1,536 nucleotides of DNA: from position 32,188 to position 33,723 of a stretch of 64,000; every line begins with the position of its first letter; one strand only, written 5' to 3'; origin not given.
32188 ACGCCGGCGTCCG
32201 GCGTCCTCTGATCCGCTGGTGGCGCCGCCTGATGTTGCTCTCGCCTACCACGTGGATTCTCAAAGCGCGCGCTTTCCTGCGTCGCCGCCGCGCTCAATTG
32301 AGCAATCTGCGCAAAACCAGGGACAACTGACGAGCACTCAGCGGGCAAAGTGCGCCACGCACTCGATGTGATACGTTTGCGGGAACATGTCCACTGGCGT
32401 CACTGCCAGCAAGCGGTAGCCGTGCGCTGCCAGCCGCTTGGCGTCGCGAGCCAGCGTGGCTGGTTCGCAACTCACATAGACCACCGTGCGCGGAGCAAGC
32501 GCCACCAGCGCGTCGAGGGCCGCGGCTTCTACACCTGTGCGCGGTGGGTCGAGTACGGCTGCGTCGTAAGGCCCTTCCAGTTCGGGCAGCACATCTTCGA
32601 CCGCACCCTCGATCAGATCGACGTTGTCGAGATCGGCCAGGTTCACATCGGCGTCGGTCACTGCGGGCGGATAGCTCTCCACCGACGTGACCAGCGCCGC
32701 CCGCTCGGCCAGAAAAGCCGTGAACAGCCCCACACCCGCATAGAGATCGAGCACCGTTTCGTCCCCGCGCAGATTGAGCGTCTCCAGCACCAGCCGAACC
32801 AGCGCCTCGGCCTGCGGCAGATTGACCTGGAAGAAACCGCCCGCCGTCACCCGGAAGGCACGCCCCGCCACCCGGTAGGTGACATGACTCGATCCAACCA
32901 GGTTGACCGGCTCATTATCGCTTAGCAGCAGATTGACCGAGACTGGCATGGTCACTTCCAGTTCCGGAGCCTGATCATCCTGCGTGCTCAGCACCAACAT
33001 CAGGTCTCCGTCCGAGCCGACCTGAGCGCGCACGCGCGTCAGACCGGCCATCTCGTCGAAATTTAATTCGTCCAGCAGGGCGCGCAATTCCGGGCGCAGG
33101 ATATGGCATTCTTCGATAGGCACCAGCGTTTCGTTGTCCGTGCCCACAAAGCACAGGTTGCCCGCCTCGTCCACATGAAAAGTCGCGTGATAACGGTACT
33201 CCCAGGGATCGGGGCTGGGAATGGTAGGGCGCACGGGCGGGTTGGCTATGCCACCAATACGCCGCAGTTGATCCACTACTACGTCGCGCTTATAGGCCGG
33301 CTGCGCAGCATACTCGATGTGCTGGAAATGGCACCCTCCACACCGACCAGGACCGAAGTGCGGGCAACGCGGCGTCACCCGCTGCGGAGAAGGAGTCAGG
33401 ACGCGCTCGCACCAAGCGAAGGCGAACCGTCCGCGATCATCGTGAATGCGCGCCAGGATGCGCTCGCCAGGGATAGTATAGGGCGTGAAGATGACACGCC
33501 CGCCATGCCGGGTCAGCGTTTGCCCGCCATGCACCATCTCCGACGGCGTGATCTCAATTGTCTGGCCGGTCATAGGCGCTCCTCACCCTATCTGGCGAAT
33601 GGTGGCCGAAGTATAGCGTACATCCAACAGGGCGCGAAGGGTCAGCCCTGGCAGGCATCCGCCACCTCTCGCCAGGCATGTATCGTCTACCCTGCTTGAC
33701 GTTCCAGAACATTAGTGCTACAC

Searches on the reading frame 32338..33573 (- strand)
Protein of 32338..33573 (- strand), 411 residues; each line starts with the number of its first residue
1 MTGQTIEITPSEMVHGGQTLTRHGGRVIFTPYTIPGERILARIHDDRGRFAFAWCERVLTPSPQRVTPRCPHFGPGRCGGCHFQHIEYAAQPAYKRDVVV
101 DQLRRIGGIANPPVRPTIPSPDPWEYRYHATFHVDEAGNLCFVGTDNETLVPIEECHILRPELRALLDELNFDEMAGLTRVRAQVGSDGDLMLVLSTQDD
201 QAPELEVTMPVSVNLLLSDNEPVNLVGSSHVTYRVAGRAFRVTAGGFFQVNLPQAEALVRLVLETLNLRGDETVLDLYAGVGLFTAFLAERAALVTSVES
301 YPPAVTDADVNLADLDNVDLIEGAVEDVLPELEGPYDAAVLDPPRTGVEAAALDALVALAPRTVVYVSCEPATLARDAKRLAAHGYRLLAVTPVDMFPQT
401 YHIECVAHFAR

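Call 3: search_protein_families(library=pfam, proteins=[window:32338-33573:-], max_evalue=0.01)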
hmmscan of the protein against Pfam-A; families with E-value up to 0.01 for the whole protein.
window:32338-33573:- (411 aa): 6 families
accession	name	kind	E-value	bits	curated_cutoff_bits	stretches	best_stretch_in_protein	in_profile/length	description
PF05958.17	tRNA_U5-meth_tr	-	6.1e-14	52.2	23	1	234-406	164-351/357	tRNA (Uracil-5-)-methyltransferase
PF00398.26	RrnaAD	-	1.5e-05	24.7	24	1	258-300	18-60/263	Ribosomal RNA adenine dimethylase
PF05175.20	MTS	-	1.7e-05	25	23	1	260-355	21-121/170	Methyltransferase small domain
PF13649.12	Methyltransf_25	-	0.00013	23.1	27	1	274-341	1-70/97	Methyltransferase domain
PF02475.24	TRM5-TYW2_MTfase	-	0.00067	20.1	28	1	271-339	37-108/164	TRM5/TYW2 methyltransferase domain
PF03602.21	Cons_hypoth95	-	0.0017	18.5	24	1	271-374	42-158/182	Conserved hypothetical protein 95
